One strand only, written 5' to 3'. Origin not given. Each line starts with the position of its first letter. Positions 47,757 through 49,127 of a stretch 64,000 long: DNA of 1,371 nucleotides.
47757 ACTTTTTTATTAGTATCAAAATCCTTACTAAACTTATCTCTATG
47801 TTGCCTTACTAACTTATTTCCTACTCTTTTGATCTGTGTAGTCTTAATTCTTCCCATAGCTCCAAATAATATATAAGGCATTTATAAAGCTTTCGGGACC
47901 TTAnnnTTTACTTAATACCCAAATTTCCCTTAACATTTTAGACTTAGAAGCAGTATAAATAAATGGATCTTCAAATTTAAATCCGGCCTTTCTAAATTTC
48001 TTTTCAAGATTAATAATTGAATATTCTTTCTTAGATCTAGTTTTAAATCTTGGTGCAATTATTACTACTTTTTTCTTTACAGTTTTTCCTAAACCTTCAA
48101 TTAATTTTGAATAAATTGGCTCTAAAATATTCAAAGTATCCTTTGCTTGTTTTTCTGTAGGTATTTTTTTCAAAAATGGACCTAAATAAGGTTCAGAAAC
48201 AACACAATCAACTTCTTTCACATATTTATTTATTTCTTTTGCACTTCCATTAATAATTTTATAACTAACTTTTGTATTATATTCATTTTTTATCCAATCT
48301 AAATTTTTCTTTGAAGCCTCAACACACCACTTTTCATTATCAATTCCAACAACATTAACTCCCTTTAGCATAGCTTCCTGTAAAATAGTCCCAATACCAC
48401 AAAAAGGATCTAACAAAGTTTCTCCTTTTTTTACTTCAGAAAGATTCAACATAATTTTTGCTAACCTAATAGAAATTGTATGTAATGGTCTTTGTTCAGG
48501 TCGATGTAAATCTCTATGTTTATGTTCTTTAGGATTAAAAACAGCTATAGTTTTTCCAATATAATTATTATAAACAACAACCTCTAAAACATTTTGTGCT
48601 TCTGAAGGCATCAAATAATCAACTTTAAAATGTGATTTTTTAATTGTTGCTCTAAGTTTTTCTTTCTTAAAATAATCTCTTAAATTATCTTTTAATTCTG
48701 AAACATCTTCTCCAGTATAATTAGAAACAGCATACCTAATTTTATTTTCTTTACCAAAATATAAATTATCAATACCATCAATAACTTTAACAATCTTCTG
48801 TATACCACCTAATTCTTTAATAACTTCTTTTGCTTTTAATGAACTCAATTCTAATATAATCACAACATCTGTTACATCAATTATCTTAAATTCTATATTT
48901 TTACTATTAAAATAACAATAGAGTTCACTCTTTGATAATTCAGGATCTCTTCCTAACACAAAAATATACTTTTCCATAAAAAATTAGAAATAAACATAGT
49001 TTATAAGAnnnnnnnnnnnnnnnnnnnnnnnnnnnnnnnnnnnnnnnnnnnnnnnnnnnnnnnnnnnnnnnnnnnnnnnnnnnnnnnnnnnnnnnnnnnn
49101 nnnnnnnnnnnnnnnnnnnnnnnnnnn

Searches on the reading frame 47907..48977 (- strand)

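Call 61: search_protein_families(library=pfam, proteins=[window:47907-48977:-], max_evalue=0.001)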
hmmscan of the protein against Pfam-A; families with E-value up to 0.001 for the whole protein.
window:47907-48977:- (357 aa): 5 families
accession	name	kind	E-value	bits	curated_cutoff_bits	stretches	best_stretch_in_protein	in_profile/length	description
PF01170.24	UPF0020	-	1.3e-13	51.6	22.3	1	167-278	11-141/197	RMKL-like, methyltransferase domain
PF01555.25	N6_N4_Mtase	-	5.4e-07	30.2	26.7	1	167-223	165-220/221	DNA methylase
PF13847.12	Methyltransf_31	-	2.9e-05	24.2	27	1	183-276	2-85/145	Methyltransferase domain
PF03602.21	Cons_hypoth95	-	7.8e-05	22.8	24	1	180-267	37-122/182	Conserved hypothetical protein 95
PF02353.26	CMAS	-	0.00022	21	27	1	170-240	48-119/273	Mycolic acid cyclopropane synthetase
